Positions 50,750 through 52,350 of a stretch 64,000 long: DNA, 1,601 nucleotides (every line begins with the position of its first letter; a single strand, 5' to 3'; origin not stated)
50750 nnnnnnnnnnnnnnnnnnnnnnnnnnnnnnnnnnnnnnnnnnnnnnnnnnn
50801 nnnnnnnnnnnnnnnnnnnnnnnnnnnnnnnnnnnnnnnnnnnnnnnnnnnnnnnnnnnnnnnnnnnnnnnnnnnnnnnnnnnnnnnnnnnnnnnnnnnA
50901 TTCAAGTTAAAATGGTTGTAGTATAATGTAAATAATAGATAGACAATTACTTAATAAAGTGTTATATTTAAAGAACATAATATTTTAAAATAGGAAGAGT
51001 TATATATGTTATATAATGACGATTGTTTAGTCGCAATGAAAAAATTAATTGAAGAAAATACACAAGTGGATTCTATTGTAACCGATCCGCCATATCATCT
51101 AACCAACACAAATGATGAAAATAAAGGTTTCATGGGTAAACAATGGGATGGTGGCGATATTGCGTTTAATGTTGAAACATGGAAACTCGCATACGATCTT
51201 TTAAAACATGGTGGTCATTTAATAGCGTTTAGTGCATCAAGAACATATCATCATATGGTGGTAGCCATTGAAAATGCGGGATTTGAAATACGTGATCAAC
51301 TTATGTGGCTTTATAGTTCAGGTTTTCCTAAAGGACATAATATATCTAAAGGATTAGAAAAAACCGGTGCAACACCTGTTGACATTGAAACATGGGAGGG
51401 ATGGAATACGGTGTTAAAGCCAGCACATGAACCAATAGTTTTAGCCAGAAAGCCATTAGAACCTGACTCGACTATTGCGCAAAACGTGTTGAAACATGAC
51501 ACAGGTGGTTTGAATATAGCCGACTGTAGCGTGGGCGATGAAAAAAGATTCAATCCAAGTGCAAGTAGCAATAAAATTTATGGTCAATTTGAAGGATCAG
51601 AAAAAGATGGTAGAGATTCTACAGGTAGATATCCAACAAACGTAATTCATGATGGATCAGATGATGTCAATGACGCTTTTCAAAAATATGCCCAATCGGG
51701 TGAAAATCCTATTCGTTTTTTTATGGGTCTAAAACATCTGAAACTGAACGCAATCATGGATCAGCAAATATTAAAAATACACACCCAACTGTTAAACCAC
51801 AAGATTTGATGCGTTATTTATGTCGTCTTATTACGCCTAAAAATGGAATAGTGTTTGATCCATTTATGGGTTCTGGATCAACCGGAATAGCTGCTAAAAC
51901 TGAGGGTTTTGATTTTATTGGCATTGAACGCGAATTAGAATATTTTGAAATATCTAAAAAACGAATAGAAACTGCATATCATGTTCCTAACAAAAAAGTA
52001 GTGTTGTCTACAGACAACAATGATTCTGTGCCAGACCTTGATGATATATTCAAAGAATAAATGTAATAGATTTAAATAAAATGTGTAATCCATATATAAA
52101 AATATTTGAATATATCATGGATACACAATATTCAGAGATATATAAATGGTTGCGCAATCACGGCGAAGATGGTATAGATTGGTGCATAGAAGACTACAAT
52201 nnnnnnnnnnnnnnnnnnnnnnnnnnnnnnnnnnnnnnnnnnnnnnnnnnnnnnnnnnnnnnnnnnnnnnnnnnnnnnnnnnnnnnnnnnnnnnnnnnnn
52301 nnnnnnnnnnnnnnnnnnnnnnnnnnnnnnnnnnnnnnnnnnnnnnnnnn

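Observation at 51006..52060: DNA methyltransferase split exactly at a U7 slippery run: programmed -1 frameshift, slippage, or fresh pseudogene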

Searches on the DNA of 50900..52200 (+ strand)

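Call 4: search_dna_similar(query=window:50900-52200:+, collection=phages, mode=near)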
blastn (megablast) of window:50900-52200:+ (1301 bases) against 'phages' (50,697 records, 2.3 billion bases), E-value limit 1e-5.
No match.
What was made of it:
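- Tried and rejected: Megablast of the locus against GenBank phages found no match (call 4), so there are no close cultured relatives to compare.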

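Call 44: search_rna_families(source=window, start=51400, end=52100, threshold=evalue, max_evalue=1)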
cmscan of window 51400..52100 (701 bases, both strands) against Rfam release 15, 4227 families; matches with E-value up to 1: 0.
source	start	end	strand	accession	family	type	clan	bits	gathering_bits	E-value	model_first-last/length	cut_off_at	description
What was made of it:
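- On Programmed -1 ribosomal frameshift site: There is no Rfam hit (call 44).
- There is no Rfam match (call 44).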

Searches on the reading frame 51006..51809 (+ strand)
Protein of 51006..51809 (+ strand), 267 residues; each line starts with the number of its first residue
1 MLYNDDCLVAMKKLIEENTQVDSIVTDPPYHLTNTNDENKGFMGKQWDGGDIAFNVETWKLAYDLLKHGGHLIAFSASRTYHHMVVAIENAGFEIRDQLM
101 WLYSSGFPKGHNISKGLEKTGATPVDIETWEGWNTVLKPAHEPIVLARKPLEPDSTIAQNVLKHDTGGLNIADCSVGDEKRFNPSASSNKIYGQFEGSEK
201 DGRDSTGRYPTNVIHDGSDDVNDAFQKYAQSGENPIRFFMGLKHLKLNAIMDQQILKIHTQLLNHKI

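Call 6: search_protein_families(library=pfam, proteins=[window:51006-51809:+])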
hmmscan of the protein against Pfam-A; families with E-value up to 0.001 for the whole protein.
window:51006-51809:+ (267 aa): 1 family
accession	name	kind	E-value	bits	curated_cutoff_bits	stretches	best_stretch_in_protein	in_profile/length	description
PF01555.25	N6_N4_Mtase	-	8.3e-10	39.4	26.7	1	21-155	1-111/221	DNA methylase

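Call 11: find_encoding_contigs(protein=window:51006-51809:+, flank=5000, max_places=10)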
Protein window:51006-51809:+ (267 aa): 6 contigs read that carry it; 1 place shown.
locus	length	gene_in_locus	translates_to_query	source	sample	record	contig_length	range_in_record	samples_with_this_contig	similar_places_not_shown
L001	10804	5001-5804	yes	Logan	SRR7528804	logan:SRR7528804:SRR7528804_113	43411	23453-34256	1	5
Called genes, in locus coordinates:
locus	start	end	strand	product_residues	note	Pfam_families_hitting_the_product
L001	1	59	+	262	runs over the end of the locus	PF01170:UPF0020 (faint), PF01555:N6_N4_Mtase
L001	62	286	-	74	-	-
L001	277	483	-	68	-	-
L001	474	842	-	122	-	PF06689:zf-C4_ClpX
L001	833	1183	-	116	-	-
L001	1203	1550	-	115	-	-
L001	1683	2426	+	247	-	-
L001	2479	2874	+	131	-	-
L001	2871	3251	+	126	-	PF13238:AAA_18 (weak)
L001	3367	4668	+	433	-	PF01406:tRNA-synt_1e, PF09334:tRNA-synt_1g (weak), PF01921:tRNA-synt_1f (weak)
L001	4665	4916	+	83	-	-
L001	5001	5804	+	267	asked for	PF01555:N6_N4_Mtase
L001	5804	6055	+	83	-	PF01555:N6_N4_Mtase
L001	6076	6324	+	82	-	-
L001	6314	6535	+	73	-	-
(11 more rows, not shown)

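Call 13: list_cluster_members(proteins=[window:51006-51809:+, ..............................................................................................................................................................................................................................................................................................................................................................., window:51809-52057:+, window:49372-50673:+, window:45276-46064:+])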
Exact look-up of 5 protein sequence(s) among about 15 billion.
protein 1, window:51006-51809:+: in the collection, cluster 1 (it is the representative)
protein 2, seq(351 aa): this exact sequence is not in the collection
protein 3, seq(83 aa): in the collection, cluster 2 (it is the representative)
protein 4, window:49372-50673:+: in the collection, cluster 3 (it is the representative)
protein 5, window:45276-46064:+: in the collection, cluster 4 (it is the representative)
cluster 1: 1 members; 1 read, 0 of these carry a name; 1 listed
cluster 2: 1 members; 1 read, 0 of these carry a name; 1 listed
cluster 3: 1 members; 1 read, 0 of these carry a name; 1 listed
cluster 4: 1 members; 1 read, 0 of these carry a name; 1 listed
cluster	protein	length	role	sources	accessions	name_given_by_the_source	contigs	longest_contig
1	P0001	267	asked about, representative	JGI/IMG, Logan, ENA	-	-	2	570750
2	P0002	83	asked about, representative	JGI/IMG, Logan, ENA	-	-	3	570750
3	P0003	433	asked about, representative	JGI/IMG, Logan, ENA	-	-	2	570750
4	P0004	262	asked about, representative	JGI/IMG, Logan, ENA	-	-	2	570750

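Call 15: find_encoding_contigs(protein=P0002, flank=3000, max_places=10)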
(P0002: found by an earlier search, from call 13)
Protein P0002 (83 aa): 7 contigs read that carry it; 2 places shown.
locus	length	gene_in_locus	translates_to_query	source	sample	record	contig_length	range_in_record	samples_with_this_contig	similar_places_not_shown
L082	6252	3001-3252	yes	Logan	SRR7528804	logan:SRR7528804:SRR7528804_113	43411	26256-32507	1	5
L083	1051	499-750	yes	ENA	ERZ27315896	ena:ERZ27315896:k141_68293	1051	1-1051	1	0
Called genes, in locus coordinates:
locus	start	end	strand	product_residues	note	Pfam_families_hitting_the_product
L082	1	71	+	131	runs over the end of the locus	-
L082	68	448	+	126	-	PF13238:AAA_18 (weak)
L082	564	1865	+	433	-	PF01406:tRNA-synt_1e, PF09334:tRNA-synt_1g (weak), PF01921:tRNA-synt_1f (weak)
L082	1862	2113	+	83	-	-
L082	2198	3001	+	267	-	PF01555:N6_N4_Mtase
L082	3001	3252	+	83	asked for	PF01555:N6_N4_Mtase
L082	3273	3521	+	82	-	-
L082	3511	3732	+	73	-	-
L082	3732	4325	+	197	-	PF01121:CoaE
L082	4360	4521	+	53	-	-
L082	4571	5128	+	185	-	-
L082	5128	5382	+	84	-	-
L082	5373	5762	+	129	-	-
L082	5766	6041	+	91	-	-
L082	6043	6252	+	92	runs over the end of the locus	-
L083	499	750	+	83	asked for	PF01555:N6_N4_Mtase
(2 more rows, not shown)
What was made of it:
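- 51809..52060 (+): The 83-aa ORF that gene callers report for the C-terminal fragment. Its ATG overlaps the zero-frame TGA. It lacks HPTVKP and has no Shine-Dalgarno sequence, so it is probably not an independent gene. Calls 11 and 15 for the gene calls.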
